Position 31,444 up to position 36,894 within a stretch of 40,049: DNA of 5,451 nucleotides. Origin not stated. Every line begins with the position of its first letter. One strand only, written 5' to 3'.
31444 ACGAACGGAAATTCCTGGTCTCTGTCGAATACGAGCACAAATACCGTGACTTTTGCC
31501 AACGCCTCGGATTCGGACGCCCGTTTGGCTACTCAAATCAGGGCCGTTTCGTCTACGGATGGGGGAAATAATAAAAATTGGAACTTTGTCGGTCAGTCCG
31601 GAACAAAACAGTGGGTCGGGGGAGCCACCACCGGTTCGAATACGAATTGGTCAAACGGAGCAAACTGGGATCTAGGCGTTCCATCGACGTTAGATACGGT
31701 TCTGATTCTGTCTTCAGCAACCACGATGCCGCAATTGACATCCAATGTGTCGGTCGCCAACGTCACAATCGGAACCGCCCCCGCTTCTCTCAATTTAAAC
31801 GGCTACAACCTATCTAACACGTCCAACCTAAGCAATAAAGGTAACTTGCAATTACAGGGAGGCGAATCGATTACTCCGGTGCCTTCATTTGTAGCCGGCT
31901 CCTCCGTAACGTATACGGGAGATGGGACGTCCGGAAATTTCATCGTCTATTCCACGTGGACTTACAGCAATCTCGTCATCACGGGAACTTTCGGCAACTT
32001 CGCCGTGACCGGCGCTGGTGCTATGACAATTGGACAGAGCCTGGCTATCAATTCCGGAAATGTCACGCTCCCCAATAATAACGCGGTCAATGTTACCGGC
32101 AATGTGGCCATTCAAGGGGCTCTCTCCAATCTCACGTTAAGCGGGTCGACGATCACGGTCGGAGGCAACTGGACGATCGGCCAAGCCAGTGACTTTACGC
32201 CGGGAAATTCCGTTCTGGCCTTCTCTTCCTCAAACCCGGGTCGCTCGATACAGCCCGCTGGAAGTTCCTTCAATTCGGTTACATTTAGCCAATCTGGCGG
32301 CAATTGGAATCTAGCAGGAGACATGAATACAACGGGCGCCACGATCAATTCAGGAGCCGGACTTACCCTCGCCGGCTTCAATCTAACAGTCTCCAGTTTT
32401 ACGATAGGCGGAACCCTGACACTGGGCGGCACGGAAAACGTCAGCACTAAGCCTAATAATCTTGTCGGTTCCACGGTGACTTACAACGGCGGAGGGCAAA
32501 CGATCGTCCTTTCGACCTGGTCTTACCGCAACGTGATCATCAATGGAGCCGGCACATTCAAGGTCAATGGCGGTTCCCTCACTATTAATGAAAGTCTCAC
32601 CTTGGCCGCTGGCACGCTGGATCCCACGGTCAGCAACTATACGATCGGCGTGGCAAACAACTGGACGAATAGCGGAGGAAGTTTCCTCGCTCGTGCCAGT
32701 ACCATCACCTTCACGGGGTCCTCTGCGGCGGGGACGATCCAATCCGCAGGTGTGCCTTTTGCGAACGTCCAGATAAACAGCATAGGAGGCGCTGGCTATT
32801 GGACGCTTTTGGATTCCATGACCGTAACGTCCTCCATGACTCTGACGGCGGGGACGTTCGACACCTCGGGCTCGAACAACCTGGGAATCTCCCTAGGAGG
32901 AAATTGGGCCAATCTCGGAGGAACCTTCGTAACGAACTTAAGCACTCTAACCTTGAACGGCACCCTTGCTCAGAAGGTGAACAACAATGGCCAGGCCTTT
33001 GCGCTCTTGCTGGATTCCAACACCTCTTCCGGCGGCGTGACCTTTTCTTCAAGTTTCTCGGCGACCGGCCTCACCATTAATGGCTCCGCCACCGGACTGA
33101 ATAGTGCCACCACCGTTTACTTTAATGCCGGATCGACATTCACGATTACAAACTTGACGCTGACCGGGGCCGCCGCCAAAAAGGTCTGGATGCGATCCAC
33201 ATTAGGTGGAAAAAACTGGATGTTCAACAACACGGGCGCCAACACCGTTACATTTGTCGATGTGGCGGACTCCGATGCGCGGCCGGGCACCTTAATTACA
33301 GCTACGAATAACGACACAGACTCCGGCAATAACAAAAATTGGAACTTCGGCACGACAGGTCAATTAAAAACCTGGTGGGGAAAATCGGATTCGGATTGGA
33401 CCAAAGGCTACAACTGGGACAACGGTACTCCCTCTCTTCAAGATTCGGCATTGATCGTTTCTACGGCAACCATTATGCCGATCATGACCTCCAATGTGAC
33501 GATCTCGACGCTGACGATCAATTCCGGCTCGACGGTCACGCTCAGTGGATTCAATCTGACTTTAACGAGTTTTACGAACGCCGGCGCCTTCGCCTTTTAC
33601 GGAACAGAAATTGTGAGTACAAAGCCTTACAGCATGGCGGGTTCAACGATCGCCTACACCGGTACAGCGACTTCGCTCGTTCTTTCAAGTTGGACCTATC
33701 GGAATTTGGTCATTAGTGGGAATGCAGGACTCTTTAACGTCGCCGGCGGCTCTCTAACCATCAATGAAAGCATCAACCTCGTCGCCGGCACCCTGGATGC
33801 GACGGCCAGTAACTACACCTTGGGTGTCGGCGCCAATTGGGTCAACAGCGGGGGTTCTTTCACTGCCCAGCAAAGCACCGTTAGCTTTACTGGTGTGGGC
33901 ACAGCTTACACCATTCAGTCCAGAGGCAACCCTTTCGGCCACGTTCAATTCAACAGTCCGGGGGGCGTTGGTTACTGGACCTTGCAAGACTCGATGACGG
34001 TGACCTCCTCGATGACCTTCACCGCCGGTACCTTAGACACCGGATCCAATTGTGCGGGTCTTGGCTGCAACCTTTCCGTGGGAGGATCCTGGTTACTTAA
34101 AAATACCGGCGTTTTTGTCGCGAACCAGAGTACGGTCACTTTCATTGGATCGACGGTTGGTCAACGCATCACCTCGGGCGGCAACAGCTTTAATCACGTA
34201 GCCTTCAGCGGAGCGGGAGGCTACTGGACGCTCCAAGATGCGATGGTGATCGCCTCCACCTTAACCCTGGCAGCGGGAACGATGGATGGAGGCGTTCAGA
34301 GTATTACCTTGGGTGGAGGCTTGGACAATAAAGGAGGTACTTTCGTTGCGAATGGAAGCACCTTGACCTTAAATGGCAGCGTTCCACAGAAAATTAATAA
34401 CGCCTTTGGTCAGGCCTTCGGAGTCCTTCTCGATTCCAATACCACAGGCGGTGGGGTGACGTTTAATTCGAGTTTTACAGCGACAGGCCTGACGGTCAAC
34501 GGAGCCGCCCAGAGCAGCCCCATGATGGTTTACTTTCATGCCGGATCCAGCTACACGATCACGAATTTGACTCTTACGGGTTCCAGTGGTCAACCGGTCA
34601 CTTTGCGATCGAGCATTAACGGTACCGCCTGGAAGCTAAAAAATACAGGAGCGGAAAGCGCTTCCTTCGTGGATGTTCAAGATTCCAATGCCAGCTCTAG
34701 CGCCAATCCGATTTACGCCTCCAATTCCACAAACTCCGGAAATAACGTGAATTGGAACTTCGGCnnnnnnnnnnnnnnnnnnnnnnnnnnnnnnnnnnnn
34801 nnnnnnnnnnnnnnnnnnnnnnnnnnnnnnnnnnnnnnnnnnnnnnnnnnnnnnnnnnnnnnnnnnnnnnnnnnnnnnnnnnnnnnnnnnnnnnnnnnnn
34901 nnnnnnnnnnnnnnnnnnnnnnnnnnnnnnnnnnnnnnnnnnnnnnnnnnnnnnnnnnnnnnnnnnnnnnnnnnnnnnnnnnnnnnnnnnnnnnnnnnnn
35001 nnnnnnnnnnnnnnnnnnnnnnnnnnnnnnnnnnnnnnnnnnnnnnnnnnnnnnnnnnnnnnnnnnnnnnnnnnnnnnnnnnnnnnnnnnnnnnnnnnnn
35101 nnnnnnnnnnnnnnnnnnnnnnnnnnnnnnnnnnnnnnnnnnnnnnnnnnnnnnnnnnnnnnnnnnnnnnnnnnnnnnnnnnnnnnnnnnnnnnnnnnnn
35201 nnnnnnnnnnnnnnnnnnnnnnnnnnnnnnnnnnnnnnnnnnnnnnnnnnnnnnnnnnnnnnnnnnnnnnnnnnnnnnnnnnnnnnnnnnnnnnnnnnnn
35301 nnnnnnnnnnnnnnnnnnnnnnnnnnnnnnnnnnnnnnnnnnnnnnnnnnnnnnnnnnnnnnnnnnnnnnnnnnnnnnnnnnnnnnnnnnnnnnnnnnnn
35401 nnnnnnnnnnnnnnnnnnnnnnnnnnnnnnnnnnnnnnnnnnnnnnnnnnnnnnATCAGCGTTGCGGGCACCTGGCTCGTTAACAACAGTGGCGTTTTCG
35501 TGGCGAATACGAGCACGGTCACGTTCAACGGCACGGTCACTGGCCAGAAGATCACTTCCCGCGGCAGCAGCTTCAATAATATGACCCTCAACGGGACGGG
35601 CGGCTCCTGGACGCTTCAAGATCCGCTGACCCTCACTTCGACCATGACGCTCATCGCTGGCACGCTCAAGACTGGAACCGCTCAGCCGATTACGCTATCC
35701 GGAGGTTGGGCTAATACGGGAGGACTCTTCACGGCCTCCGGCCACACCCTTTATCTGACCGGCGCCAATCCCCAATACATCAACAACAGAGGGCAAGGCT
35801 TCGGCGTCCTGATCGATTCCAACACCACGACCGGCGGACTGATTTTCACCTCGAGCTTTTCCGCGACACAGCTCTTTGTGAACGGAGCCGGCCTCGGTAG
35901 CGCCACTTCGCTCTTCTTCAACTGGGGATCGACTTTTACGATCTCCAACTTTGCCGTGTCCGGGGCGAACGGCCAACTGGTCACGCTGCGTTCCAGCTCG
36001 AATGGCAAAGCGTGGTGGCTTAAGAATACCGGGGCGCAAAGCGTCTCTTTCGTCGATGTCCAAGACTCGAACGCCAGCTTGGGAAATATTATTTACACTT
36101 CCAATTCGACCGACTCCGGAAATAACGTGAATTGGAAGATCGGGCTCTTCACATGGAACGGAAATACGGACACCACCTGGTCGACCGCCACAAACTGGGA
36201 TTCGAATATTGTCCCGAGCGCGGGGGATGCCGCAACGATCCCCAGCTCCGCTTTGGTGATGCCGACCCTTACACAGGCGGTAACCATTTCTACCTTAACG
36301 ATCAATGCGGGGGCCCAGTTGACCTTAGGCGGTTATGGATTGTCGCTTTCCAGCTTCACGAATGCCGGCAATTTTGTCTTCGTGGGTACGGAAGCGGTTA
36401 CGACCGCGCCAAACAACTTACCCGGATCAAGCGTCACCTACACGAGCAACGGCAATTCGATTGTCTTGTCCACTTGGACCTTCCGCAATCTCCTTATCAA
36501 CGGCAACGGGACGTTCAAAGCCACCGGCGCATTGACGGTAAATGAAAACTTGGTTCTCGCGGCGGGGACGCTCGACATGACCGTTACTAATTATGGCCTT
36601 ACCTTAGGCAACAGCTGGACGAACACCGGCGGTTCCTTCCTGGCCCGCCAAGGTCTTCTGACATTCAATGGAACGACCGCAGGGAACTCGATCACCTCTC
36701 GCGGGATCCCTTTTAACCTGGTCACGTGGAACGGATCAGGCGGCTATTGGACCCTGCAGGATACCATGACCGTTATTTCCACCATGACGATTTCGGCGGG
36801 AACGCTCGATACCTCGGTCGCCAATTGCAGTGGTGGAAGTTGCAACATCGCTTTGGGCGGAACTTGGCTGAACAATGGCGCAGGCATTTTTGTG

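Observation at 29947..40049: Two-level repeat architecture with capped modules whose lengths are quantised by sub-repeat number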

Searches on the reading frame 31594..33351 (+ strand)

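Call 6: search_protein_families(library=pfam, proteins=[window:31594-33351:+], max_evalue=1)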
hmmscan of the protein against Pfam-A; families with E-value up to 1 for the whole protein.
window:31594-33351:+ (586 aa): 1 family
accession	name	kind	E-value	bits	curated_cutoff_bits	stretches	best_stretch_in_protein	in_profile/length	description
PF11773.13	ComGE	-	0.39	11.1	25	0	163-190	38-64/82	Competence system putative prepilin ComGE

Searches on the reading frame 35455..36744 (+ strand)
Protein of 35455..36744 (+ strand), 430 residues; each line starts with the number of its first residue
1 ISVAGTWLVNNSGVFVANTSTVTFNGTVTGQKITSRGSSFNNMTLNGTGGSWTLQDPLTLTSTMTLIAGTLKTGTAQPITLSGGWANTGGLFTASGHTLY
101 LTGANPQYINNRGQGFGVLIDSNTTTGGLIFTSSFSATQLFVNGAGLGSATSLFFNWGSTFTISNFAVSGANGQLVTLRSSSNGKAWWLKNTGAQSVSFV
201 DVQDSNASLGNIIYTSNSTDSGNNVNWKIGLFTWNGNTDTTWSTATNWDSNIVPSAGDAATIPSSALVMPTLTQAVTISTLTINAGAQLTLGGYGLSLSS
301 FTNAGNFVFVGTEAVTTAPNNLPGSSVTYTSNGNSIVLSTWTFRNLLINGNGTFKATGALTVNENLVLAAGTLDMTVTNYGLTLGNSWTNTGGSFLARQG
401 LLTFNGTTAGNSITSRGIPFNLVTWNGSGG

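Call 43: predict_structure(alignment_id=A2)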
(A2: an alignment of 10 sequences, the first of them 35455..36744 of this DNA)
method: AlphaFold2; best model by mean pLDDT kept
length: 430 residues; sequences in the alignment: 10
mean_pLDDT: 84.2   pTM: 0.74
mean pLDDT of the five models: 84.2, 77.7, 74.7, 72.9, 72.5
residues with pLDDT >= 90: 133; 70-90: 243; 50-70: 52; < 50: 2
segments of 3 or more residues with pLDDT < 50: none
pLDDT, mean of each block of 10 residues (from residue 1): 75 58 87 83 88 87 86 80 80 72 71 62 63 82 77 88 88 88 90 88 85 87 88 94 93 89 96 96 98 95 97 91 96 83 93 88 92 78 87 78 77 73 74
secondary structure, 60 per line:
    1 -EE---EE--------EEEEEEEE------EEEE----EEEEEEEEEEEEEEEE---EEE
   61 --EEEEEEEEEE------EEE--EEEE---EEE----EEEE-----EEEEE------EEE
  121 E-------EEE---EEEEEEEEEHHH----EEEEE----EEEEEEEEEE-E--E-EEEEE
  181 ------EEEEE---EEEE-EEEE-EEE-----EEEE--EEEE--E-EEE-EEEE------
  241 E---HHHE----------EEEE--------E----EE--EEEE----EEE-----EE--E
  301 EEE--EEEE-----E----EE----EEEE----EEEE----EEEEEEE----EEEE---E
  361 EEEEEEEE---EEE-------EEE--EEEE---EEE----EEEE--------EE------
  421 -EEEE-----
elements in order: E17-24 E31-34 E39-54 E58-60 E63-72 E79-81 E84-87 E91-93 E98-101 E107-111 E118-121 E129-131 E135-143 E151-155 E160-169 E176-180 E187-191 E195-198 E200-203 E205-207 E213-216 E219-222 E227-229 E231-234 E259-262 E280-283 E288-290 E300-303 E306-309 E326-329 E334-337 E342-348 E353-356 E360-368 E372-374 E382-384 E387-390 E394-396 E401-404 E422-425

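Call 62: fold_search(model_id=the predicted structure, library=pdb)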
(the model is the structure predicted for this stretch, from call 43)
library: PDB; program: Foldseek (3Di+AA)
matches with E <= 10: 42; with E <= 0.001: 0
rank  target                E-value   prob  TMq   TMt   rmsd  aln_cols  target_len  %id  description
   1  7akv_G                3.5e-01  0.08  0.16  0.16  16.2       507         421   11  The cryo-EM structure of the Vag8-C1 inhibitor complex (released 2021-06-16)
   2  3syj                  6.1e-01  0.14  0.26  0.15  15.8       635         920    9  Crystal structure of the Haemophilus influenzae Hap adhesin (released 2011-08-24)
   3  4kh3                  8.9e-01  0.07  0.19  0.17  16.3       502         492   15  Structure of a bacterial self-associating protein (released 2014-01-15)
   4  4oj6_C                1.1e+00  0.08  0.22  0.16  14.6       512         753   10  Crystal Structure of a Putative Tailspike Protein (TSP1, orf210) from Escherichia coli O157:H7 Bacteriohage CBA120; Se (released 2014-03-26)
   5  7o79                  1.5e+00  0.05  0.18  0.18  16.3       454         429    9  Structure of the PL6 family polysaccharide lyase Pedsa3628 from Pseudopedobacter saltans (released 2021-07-28)
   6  6n2b_B                2.0e+00  0.01  0.09  0.11  33.5       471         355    8  The Crystal Structure of Caldicellulosiruptor kristjanssonii Tapirin C-terminal domain (released 2018-12-19)
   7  5awg_E                2.4e+00  0.01  0.08  0.08  24.8       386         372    9  Crystal structure of Hg-bound SufB-SufC-SufD complex from Escherichia coli (released 2015-11-11)
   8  3sze                  2.8e+00  0.04  0.22  0.14  16.7       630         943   11  Crystal structure of the passenger domain of the E. coli autotransporter EspP (released 2011-10-12)
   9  6p5t_A                3.0e+00  0.04  0.21  0.14  18.8       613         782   11  Surface-layer (S-layer) RsaA protein from Caulobacter crescentus bound to strontium and iodide (released 2020-01-15)
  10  8c50_A                3.6e+00  0.01  0.11  0.12  19.4       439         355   10  Pontibacter korlensis curli subunit CsgA (released 2023-06-28)
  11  8rja_C                3.9e+00  0.04  0.14  0.20  12.3       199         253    9  Crystal structure of the F420-reducing formylmethanofuran dehydrogenase complex from the ethanotroph Candidatus Ethano (released 2024-10-02)
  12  4ihg_E                3.9e+00  0.01  0.08  0.09  19.2       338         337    9  Chasing Acyl Carrier Protein Through a Catalytic Cycle of Lipid A Production (released 2013-11-13)
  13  5dqa_C                4.1e+00  0.04  0.15  0.25  10.7       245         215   11  t3284 loop variant of beta1 (released 2016-08-31)
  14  2qv3                  4.1e+00  0.02  0.14  0.14  18.9       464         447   11  Crystal Structure of the Helicobacter pylori Vacuolating Toxin p55 Domain (released 2007-10-23)
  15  2odl                  4.3e+00  0.01  0.12  0.13  20.4       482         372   10  Crystal structure of the HMW1 secretion domain from Haemophilus influenzae (released 2007-08-21)
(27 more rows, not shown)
